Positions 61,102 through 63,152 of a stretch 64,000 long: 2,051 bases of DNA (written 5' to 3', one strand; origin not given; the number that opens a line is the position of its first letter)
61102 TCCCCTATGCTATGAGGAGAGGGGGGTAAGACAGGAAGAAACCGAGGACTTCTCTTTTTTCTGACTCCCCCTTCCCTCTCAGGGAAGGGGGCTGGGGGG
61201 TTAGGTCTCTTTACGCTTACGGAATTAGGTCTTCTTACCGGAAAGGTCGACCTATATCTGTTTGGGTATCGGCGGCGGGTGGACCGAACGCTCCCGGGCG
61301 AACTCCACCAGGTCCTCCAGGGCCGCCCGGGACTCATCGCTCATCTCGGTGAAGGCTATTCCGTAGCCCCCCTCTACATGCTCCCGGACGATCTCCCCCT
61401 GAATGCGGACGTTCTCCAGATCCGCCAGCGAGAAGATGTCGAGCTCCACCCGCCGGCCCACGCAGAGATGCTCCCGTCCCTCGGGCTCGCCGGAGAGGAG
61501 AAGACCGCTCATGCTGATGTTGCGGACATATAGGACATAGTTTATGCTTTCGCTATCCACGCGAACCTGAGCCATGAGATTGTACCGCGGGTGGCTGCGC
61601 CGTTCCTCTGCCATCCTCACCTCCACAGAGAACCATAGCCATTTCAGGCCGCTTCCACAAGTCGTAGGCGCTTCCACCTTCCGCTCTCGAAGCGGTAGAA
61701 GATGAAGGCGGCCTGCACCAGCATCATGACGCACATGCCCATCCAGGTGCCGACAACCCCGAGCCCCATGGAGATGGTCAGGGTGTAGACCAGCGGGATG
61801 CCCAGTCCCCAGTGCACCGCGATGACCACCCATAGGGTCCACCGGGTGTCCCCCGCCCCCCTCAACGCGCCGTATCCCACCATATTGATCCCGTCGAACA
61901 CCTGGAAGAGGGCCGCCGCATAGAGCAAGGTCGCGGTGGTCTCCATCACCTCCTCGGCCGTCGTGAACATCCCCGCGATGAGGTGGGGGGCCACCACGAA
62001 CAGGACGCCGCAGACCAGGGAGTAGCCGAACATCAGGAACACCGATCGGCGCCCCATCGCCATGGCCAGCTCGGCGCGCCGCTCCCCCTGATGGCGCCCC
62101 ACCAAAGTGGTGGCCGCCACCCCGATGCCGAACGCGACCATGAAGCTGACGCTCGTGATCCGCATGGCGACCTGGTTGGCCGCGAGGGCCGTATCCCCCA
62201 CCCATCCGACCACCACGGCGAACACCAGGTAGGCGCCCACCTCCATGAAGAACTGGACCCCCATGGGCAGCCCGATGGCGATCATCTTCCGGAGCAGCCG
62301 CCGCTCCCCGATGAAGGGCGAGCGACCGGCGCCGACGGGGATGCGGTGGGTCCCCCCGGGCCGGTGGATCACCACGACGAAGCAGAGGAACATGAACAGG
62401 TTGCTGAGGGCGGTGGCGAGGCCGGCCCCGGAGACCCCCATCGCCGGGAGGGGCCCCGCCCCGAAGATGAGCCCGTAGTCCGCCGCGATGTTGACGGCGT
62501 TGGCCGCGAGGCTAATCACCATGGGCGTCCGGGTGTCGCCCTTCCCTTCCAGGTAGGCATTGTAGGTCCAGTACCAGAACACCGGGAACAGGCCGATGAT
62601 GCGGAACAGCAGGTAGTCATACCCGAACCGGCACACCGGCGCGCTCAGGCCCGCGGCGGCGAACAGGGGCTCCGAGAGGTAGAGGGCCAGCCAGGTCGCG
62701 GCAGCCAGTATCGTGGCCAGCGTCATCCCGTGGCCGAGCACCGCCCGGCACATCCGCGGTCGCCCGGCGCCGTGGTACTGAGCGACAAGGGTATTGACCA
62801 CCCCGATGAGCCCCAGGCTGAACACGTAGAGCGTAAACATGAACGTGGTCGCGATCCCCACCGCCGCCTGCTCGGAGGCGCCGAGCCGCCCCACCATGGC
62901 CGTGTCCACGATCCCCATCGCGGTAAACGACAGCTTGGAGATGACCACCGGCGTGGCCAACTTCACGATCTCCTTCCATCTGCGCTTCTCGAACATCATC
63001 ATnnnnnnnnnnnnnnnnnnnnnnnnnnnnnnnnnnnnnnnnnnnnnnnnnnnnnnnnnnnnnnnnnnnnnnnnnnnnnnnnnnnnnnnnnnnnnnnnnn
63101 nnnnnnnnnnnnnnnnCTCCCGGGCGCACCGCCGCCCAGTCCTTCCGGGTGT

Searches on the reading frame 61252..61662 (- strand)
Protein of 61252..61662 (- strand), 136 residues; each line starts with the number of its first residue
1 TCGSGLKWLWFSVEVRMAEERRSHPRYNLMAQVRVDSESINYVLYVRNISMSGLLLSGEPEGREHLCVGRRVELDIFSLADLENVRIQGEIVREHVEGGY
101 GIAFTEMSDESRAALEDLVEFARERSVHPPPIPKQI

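Call 7: search_protein_families(library=pfam, proteins=[window:61252-61662:-], max_evalue=0.01)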
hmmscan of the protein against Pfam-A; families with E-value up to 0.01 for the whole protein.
window:61252-61662:- (136 aa): 1 family
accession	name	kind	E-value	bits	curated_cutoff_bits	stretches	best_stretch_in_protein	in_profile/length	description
PF07238.19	PilZ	-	5.4e-15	56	22.5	1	20-120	1-101/102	PilZ domain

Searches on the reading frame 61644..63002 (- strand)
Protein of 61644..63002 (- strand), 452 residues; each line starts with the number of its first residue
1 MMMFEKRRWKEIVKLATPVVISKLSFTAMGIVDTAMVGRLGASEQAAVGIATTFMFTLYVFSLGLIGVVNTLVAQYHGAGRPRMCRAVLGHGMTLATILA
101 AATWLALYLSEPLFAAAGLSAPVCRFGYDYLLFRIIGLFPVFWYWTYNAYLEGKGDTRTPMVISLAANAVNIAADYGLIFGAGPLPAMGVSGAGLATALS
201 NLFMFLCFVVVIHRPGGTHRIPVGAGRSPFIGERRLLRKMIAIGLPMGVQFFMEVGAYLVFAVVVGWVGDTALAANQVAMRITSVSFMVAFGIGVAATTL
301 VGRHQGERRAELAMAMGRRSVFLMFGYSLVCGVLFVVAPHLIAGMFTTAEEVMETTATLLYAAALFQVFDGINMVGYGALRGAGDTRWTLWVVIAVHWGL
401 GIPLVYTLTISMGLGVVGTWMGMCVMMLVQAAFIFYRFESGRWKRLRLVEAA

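Call 7: search_protein_families(library=pfam, proteins=[window:61644-63002:-], max_evalue=0.01)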
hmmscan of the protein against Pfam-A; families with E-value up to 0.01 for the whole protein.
window:61644-63002:- (452 aa): 1 family
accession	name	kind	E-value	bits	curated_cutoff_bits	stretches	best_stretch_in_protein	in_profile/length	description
PF01554.23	MatE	-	4.2e-58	196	24.9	2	246-407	1-161/161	MatE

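Call 8: find_related_loci(query=window:61644-63002:-, collection=genome_contigs, flank=3000)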
Query window:61644-63002:- (452 aa) in genome_contigs; peptide patterns used: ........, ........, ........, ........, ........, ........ (x = any residue, [..] = any of these).
39 stretches matched a pattern; 4 encode a relative of the query (tblastn E <= 1e-3); 4 distinct loci.
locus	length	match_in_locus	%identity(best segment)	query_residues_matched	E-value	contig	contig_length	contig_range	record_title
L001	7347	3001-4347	62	3-452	3e-173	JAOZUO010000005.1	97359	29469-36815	MAG: Deltaproteobacteria bacterium isolate GMC8.metabat2.102 GMC8_21_length_97359_cov_16.048086, whole genome shotgun se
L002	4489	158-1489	56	9-452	4e-149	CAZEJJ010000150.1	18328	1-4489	MAG TPA_asm: uncultured Enterobacterales bacterium isolate binchicken_co141_421 genome assembly, contig: NODE_13124_leng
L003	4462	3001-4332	60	6-450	5e-173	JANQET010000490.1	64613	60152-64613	MAG: Myxococcota bacterium isolate PL23a_bin.40 k99_1693982, whole genome shotgun sequence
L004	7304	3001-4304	53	9-443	6e-115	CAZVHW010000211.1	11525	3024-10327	MAG TPA_asm: uncultured Enterobacterales bacterium isolate SRP308112_co1_406 genome assembly, contig: NODE_10344_length_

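Call 17: find_homologous_proteins(query=window:61644-63002:-, max_evalue=1e-60)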
Query window:61644-63002:- (452 aa): 561 proteins with E <= 1e-60 among 8000 candidates; the best 120 are listed.
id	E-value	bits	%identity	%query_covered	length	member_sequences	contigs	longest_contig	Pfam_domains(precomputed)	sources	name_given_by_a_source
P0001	9.4e-291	982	100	100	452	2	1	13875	PF01554.24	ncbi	-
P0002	3.7e-207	707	72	99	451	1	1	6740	PF01554.24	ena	-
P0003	1.1e-201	688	71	99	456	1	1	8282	PF01554.24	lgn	-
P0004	8.4e-199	679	68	99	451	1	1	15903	PF01554.24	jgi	jgi:multidrug resistance protein, MATE family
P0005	3.8e-194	664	67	99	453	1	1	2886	PF01554.24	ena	-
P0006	9.2e-175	600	63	99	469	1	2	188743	PF01554.24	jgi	jgi:MATE family, multidrug efflux pump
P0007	1.2e-174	599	60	98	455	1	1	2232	PF01554.24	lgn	-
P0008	3.1e-174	598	63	99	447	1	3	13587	PF01554.24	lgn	-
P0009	5.9e-174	597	63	99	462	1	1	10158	PF01554.24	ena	-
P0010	7.6e-174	597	61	99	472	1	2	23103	PF01554.24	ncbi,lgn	ncbi:MAG: MATE family efflux transporter [bacterium]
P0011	4.0e-173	594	62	100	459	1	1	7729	PF01554.24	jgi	jgi:MATE family multidrug resistance protein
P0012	7.2e-173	593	63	99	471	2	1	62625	PF01554.24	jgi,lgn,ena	-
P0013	2.0e-172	592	63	98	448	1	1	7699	PF01554.24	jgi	-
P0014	1.5e-171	589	62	100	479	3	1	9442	PF01554.24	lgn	-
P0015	2.1e-170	585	62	98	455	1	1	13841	PF01554.24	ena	-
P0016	4.0e-169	581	75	78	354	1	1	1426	PF01554.24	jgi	jgi:MATE family multidrug resistance protein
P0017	4.3e-166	571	61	99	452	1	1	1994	PF01554.24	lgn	-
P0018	5.9e-166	571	63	97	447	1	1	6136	PF01554.24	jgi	jgi:MATE family multidrug resistance protein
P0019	8.6e-166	570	60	99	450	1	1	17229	PF01554.24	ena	-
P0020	2.8e-165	569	62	99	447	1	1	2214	PF01554.24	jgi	jgi:MATE family multidrug resistance protein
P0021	3.1e-165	568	61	98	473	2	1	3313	PF01554.24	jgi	jgi:MATE family, multidrug efflux pump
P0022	4.8e-165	568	61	99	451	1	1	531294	PF01554.24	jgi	-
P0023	9.0e-165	567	60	98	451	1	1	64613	PF01554.24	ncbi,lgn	-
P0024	2.8e-164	565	61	98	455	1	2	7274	PF01554.24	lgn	-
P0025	5.8e-164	564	59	99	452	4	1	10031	PF01554.24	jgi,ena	-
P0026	8.5e-164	564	60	99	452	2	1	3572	PF01554.24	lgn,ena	-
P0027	1.1e-162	560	60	98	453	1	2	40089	PF01554.24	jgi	jgi:MATE family multidrug resistance protein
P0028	2.2e-162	559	58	100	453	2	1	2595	PF01554.24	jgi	-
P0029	3.3e-162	558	59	99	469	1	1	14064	PF01554.24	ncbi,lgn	-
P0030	9.4e-162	557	59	99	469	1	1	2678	PF01554.24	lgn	-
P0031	7.4e-161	554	60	99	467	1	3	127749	PF01554.24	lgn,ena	-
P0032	4.4e-160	551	60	99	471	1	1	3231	PF01554.24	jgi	-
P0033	2.0e-159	549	61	96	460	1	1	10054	PF01554.24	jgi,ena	-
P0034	1.2e-157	543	59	99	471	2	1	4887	PF01554.24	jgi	-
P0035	1.2e-157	543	59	98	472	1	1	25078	PF01554.24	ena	-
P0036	1.6e-157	543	59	98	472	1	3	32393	PF01554.24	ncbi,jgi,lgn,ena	-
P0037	2.2e-157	542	56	99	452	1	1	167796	PF01554.24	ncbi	-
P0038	6.2e-157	541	58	98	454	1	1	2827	PF01554.24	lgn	-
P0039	1.4e-156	540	58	99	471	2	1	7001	PF01554.24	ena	-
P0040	3.7e-156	538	60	98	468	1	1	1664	PF01554.24,PF03023.20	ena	-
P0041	1.0e-154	534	58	96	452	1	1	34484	PF01554.24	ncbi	-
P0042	1.6e-154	533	58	98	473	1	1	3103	PF01554.24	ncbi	-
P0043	9.5e-154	530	56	99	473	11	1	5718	PF01554.24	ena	-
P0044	1.7e-152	526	56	98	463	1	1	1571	PF01554.24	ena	-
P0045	3.9e-152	525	58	98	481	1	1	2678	PF01554.24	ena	-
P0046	6.2e-152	525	57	96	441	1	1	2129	PF01554.24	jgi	jgi:MATE family multidrug resistance protein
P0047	5.5e-151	521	58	97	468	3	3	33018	PF01554.24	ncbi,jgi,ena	-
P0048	6.1e-151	521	57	98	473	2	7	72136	PF01554.24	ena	-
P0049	1.5e-150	520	57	98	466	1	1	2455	PF01554.24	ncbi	-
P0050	2.5e-150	519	60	92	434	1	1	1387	PF01554.24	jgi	jgi:MATE family multidrug resistance protein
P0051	5.3e-150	518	57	99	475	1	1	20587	PF01554.24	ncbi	-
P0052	5.4e-150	518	58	99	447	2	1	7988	PF01554.24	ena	-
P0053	6.0e-148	511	59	97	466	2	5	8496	PF01554.24,PF03023.20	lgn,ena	-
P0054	1.2e-147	510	57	95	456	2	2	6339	PF01554.24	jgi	-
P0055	3.6e-147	509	56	98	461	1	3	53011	PF01554.24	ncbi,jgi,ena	-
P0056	3.8e-146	505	56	99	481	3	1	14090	PF01554.24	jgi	-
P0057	4.4e-146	505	57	99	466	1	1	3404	PF01554.24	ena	-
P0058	9.9e-145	501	59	97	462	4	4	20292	PF01554.24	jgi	-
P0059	1.1e-144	501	55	97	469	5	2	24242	PF01554.24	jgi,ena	jgi:multidrug resistance protein, MATE family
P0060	6.3e-142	492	53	99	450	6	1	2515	PF01554.24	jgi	-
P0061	1.5e-138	480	53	99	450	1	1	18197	PF01554.24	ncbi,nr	ncbi:MAG: MATE family efflux transporter [Deltaproteobacteria bacterium]|nr:MATE family efflux trans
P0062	1.8e-138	480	51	99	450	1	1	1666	PF01554.24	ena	-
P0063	2.1e-138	480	51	99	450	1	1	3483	PF01554.24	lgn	-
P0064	3.6e-138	479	55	99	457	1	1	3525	PF01554.24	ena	-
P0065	5.4e-138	479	56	98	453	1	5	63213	PF01554.24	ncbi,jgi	jgi:MATE family multidrug resistance protein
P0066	5.4e-138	479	50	100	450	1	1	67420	PF01554.24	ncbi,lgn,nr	ncbi:MAG: MATE family efflux transporter [Deltaproteobacteria bacterium]|nr:MATE family efflux trans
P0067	5.8e-138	478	55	98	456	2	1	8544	PF01554.24,PF03023.20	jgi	jgi:MATE family multidrug resistance protein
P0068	2.4e-137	476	55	98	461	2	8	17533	PF01554.24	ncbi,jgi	jgi:MATE family multidrug resistance protein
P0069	5.4e-137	475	54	98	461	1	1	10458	PF01554.24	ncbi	-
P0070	2.5e-136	473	52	99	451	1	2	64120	PF01554.24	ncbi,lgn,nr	ncbi:MAG: MATE family efflux transporter [Deltaproteobacteria bacterium]|nr:MATE family efflux trans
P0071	4.8e-136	472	54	98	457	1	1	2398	PF01554.24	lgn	-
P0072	4.9e-136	472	55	98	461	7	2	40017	PF01554.24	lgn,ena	-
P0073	1.2e-134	468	49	99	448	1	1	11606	PF01554.24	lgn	-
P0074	6.7e-134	465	54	98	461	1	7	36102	PF01554.24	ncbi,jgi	jgi:MATE family multidrug resistance protein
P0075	1.4e-133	464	53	98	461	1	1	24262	PF01554.24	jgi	jgi:multidrug resistance protein, MATE family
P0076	2.2e-133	463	53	99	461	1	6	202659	PF01554.24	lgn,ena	-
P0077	2.9e-132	460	54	98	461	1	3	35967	PF01554.24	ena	-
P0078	1.0e-130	455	55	94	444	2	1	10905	PF01554.24,PF03023.20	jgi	-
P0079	1.2e-129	451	53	98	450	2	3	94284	PF01554.24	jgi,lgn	-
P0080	2.8e-129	450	54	96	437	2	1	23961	PF01554.24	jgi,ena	-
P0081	2.3e-117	411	53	88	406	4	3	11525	PF01554.24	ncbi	-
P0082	1.6e-87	312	54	64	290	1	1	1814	PF01554.24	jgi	jgi:MATE family multidrug resistance protein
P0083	4.5e-86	307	38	99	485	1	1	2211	PF01554.24,PF03023.20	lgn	-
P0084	2.3e-83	299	65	49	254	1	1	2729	PF01554.24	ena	-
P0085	1.2e-79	286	37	97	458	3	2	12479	PF01554.24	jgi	jgi:MATE family multidrug resistance protein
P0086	2.0e-78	282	38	97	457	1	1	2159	PF01554.24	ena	-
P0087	2.8e-78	282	38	94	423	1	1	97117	PF01554.24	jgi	-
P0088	4.9e-78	281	40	97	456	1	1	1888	PF01554.24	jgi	jgi:MATE family multidrug resistance protein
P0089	5.5e-78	281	38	97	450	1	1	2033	PF01554.24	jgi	jgi:MATE family multidrug resistance protein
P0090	1.1e-77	280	40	97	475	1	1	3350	PF01554.24,PF03023.20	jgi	jgi:MATE family multidrug resistance protein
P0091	2.2e-77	279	37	97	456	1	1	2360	PF01554.24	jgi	jgi:putative MATE family efflux protein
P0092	2.4e-77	279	39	97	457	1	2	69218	PF01554.24,PF03023.20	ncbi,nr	ncbi:MAG: MATE family efflux transporter [Myxococcota bacterium]|nr:MATE family efflux transporter [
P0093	1.1e-76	277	38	97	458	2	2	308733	PF01554.24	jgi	jgi:MATE family multidrug resistance protein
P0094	1.1e-76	276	39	97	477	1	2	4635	PF01554.24,PF03023.20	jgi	-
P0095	3.9e-76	275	36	98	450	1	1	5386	PF01554.24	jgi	jgi:MATE family multidrug resistance protein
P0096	6.1e-76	274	38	96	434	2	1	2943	PF01554.24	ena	-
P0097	7.1e-76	274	37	98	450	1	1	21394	PF01554.24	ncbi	-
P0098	9.2e-76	273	36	98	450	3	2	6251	PF01554.24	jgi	jgi:MATE family multidrug resistance protein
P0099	1.0e-75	273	36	99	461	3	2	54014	PF01554.24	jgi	-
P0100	1.3e-75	273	38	97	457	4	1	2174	PF01554.24,PF03023.20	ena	-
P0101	1.3e-75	273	40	98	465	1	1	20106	PF01554.24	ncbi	-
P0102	1.7e-75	273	38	98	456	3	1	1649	PF01554.24,PF03023.20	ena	-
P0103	1.7e-75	273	35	99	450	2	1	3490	PF01554.24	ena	-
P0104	1.9e-75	272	36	99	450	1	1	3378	PF01554.24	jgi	jgi:MATE family multidrug resistance protein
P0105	1.9e-75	272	35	98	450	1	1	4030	PF01554.24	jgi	jgi:MATE family multidrug resistance protein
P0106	2.1e-75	272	38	98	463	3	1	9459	PF01554.24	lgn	-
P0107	2.5e-75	272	36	97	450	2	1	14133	PF01554.24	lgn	-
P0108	2.6e-75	272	39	96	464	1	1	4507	PF01554.24,PF03023.20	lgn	-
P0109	3.4e-75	272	36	98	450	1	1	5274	PF01554.24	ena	-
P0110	4.4e-75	271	36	99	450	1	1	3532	PF01554.24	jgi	jgi:MATE family multidrug resistance protein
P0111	4.7e-75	271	38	98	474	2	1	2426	PF01554.24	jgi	jgi:MATE family multidrug resistance protein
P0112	4.7e-75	271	40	97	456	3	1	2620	PF01554.24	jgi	jgi:MATE family multidrug resistance protein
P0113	5.4e-75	271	35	98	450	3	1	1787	PF01554.24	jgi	jgi:MATE family multidrug resistance protein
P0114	6.1e-75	271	35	98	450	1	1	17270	PF01554.24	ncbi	-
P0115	7.4e-75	271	37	96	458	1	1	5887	PF01554.24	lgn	-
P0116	1.0e-74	270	38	97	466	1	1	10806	PF01554.24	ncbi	-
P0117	1.7e-74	269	38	97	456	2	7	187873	PF01554.24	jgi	jgi:MATE family multidrug resistance protein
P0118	2.4e-74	269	39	97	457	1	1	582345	PF01554.24,PF03023.20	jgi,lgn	-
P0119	2.7e-74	269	39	97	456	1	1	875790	PF01554.24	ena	-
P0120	2.8e-74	269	35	98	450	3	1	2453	PF01554.24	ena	-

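Call 18: find_encoding_contigs(protein=P0002, flank=2500, max_places=2)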
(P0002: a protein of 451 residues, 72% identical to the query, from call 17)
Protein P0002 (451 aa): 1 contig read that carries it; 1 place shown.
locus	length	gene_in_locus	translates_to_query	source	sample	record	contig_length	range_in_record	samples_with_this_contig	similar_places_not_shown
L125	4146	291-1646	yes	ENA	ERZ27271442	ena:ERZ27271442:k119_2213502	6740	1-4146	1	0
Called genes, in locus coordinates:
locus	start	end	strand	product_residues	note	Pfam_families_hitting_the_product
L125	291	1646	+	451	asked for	PF01554:MatE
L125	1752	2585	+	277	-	-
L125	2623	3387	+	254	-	PF00753:Lactamase_B, PF23023:Anti-Pycsar_Apyc1 (weak), PF13483:Lactamase_B_3 (weak), PF12706:Lactamase_B_2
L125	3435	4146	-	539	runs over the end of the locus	PF00656:Peptidase_C14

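Call 19: find_encoding_contigs(protein=P0003, flank=2500, max_places=2)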
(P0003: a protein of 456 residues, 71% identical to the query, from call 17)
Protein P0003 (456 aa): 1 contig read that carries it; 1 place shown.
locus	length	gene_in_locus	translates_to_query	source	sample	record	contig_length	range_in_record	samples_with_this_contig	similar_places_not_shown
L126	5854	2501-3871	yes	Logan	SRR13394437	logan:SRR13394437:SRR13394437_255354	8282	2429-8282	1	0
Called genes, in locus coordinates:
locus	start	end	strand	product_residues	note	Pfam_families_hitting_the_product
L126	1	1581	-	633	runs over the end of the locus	PF08448:PAS_4 (weak), PF00072:Response_reg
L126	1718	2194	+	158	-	-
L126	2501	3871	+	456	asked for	PF01554:MatE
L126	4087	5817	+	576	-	-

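Call 20: find_encoding_contigs(protein=P0004, flank=2500, max_places=2)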
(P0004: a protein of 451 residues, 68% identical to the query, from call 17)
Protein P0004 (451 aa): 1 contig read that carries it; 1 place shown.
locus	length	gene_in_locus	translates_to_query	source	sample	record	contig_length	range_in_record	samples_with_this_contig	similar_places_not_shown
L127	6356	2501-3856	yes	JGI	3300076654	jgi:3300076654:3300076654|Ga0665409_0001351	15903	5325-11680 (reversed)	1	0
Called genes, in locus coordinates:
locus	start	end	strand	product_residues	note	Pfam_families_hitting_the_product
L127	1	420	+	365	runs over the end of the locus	PF04468:PSP1, PF28472:PSP1_3rd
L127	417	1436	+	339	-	PF02985:HEAT (faint), PF01602:Adaptin_N (faint), PF12717:Cnd1 (faint), PF13513:HEAT_EZ (faint), PF21581:SCD (faint), PF13646:HEAT_2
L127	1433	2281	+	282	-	PF01026:TatD_DNase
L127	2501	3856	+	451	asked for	PF01554:MatE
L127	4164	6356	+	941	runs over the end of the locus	-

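Call 21: find_encoding_contigs(protein=P0005, flank=2500, max_places=2)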
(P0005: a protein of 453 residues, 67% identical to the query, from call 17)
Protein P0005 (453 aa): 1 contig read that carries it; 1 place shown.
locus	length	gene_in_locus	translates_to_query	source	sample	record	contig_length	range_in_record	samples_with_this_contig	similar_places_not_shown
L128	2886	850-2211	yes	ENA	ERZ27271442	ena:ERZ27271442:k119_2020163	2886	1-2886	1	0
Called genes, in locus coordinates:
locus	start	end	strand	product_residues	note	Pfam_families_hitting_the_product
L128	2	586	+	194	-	?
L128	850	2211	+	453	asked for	PF01554:MatE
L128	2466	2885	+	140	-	?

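Call 24: find_encoding_contigs(protein=P0006, flank=2000, max_places=1)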
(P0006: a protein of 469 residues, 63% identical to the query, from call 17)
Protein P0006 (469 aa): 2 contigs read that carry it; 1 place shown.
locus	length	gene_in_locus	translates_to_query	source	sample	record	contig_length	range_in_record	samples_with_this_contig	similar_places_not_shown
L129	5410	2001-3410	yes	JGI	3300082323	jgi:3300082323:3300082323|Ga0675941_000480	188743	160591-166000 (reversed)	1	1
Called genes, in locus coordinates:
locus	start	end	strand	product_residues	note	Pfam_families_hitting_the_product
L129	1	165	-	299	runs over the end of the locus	PF16697:Yop-YscD_cpl, PF00498:FHA, PF00990:GGDEF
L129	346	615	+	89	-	PF10678:DUF2492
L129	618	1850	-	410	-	-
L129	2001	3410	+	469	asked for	PF01554:MatE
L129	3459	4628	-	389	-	-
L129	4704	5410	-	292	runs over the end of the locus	-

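Call 25: find_encoding_contigs(protein=P0009, flank=2000, max_places=1)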
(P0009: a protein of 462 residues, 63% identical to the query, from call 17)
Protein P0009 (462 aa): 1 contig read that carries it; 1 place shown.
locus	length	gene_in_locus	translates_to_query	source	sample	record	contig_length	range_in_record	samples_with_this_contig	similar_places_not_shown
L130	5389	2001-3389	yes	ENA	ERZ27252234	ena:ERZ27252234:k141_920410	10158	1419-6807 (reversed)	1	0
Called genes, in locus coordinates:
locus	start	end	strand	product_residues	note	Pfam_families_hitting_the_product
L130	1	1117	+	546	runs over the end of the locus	PF04187:Cofac_haem_bdg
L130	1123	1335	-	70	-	PF03459:TOBE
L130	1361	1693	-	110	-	-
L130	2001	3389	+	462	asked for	PF01554:MatE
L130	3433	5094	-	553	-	PF06505:XylR_N, PF02830:V4R, PF00158:Sigma54_activat, PF14532:Sigma54_activ_2, PF07728:AAA_5 (weak), PF25601:AAA_lid_14, PF02954:HTH_8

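Call 26: find_encoding_contigs(protein=P0010, flank=2000, max_places=1)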
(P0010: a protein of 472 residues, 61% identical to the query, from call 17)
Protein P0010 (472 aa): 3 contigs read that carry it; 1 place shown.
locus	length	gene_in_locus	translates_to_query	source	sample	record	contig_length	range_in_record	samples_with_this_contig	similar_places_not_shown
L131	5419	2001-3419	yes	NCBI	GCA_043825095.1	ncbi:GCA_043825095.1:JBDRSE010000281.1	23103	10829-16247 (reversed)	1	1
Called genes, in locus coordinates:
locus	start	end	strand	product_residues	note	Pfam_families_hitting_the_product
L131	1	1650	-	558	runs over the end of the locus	-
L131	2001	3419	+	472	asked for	PF01554:MatE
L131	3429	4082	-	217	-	PF02976:MutH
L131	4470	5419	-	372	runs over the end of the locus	-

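Call 27: find_encoding_contigs(protein=P0015, flank=2000, max_places=1)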
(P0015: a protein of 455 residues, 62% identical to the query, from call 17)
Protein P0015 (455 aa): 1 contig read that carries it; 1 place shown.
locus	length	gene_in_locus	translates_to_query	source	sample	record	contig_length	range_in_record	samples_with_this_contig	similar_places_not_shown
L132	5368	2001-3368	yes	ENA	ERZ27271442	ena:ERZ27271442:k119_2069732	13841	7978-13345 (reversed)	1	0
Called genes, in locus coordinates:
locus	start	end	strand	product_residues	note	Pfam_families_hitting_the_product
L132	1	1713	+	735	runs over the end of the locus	?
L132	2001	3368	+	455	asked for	PF01554:MatE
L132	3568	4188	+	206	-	PF13432:TPR_16 (faint)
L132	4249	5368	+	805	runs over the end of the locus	-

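Call 33: list_cluster_members(proteins=[P0001])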
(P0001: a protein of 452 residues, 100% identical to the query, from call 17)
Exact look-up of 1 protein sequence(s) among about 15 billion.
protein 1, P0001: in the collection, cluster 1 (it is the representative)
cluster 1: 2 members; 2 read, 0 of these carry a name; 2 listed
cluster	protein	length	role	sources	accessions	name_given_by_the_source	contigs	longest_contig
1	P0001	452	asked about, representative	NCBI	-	-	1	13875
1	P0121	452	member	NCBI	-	-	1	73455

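Call 34: find_encoding_contigs(protein=P0012, flank=2000, max_places=1)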
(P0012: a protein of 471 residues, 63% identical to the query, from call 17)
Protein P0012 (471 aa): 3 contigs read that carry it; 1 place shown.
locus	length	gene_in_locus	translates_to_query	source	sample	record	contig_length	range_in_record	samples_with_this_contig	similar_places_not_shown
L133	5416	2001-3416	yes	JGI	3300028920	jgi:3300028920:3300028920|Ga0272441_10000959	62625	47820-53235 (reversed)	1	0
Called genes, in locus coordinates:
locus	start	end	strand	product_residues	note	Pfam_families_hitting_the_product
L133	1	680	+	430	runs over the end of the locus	PF16697:Yop-YscD_cpl, PF00498:FHA, PF00158:Sigma54_activat, PF01078:Mg_chelatase (faint), PF14532:Sigma54_activ_2 (weak), PF07724:AAA_2 (weak), PF07728:AAA_5, PF00004:AAA (faint)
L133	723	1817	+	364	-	PF12895:ANAPC3 (faint), PF13525:YfiO (faint), PF00515:TPR_1 (faint), PF07719:TPR_2 (faint), PF13174:TPR_6 (faint), PF13424:TPR_12 (faint), PF13428:TPR_14 (faint), PF13432:TPR_16 (faint), +1 more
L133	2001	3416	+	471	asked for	PF01554:MatE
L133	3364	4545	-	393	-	-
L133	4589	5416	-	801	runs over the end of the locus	PF13646:HEAT_2 (weak)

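Call 35: find_encoding_contigs(protein=P0022, flank=2000, max_places=1)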
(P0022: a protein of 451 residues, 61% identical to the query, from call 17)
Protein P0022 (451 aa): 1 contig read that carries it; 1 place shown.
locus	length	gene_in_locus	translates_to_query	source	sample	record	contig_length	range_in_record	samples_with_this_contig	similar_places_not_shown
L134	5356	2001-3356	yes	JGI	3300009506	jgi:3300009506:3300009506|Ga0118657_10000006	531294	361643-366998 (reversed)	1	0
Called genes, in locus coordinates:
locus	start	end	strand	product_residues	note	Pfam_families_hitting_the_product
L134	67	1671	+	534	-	PF04187:Cofac_haem_bdg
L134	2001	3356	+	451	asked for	PF01554:MatE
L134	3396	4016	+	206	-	PF04542:Sigma70_r2, PF08281:Sigma70_r4_2 (weak)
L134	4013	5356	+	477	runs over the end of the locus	PF13490:zf-HC2, PF13428:TPR_14 (faint), PF13432:TPR_16 (faint), PF04773:FecR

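Call 36: find_encoding_contigs(protein=P0037, flank=2000, max_places=1)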
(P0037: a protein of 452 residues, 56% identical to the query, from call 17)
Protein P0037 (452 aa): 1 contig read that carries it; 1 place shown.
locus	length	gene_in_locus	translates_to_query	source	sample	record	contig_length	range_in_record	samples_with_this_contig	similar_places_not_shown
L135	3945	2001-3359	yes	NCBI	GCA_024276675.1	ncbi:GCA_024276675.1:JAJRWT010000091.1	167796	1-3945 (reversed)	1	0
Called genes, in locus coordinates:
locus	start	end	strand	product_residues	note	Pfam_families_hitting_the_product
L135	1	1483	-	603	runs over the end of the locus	PF04909:Amidohydro_2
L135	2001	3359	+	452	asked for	PF01554:MatE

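Call 66: find_encoding_contigs(protein=P0066, flank=1500, max_places=1)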
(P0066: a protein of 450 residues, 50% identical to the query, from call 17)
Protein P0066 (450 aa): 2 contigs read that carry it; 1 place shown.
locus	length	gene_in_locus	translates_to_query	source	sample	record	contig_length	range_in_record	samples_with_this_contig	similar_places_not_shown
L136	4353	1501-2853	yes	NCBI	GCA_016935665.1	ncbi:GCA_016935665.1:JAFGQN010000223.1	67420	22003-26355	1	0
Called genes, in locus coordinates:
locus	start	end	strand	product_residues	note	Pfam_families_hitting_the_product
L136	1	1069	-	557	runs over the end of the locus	PF02776:TPP_enzyme_N, PF00205:TPP_enzyme_M, PF02775:TPP_enzyme_C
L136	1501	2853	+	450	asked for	PF01554:MatE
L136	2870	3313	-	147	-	-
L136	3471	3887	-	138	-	-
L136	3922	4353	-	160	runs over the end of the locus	PF01243:PNPOx_N (weak)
